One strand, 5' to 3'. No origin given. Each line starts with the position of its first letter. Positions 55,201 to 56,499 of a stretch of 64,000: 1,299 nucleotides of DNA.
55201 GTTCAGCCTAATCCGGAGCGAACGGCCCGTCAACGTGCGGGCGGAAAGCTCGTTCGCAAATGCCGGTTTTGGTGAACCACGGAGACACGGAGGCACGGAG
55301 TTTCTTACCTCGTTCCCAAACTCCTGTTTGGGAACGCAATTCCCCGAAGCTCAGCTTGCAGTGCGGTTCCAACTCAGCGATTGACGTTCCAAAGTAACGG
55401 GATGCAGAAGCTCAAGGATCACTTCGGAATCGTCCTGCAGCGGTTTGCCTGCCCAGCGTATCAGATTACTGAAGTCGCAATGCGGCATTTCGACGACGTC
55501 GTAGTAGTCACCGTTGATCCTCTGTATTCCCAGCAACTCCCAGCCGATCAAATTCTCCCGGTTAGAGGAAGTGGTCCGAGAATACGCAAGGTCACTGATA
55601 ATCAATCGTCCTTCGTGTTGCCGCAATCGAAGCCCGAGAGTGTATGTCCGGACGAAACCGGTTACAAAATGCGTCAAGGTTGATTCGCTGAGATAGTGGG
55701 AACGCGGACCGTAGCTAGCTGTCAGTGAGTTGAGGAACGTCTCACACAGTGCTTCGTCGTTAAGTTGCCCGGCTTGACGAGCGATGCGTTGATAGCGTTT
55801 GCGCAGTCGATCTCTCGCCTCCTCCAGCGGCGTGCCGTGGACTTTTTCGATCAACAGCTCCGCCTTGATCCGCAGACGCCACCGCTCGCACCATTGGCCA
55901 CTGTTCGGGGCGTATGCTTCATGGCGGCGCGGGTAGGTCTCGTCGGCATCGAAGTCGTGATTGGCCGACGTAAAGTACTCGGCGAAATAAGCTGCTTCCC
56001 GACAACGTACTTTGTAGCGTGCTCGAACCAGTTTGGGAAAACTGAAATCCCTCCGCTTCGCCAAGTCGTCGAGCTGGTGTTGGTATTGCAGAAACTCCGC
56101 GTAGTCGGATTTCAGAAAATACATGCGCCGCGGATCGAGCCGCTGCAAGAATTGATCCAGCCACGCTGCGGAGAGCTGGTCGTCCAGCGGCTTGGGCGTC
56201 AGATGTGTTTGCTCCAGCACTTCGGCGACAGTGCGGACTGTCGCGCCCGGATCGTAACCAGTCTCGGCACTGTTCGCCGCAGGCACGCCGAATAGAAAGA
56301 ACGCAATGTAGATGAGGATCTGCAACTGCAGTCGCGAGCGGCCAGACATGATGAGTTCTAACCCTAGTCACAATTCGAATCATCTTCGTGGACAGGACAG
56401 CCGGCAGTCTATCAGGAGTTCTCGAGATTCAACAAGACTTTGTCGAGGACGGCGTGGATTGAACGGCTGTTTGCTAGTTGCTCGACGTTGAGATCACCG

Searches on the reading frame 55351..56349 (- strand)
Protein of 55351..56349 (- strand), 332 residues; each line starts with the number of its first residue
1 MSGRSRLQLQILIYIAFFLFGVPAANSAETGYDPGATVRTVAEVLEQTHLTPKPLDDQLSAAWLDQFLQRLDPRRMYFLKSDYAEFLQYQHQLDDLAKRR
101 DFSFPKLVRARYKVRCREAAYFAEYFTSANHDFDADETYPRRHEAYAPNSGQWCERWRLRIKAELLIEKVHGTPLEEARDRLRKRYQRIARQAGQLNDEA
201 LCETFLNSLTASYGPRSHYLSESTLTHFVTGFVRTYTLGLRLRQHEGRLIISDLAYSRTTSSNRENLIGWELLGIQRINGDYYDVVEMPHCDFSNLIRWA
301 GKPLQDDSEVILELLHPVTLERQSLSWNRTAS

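Call 37: search_protein_families(library=pfam, proteins=[window:55351-56349:-], max_evalue=0.001)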
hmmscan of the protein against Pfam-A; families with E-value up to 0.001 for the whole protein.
window:55351-56349:- (332 aa): 1 family
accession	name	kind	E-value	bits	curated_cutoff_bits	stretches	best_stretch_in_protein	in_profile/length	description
PF17804.6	TSP_NTD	-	1.6e-41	143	26.4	1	41-222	1-187/188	Tail specific protease N-terminal domain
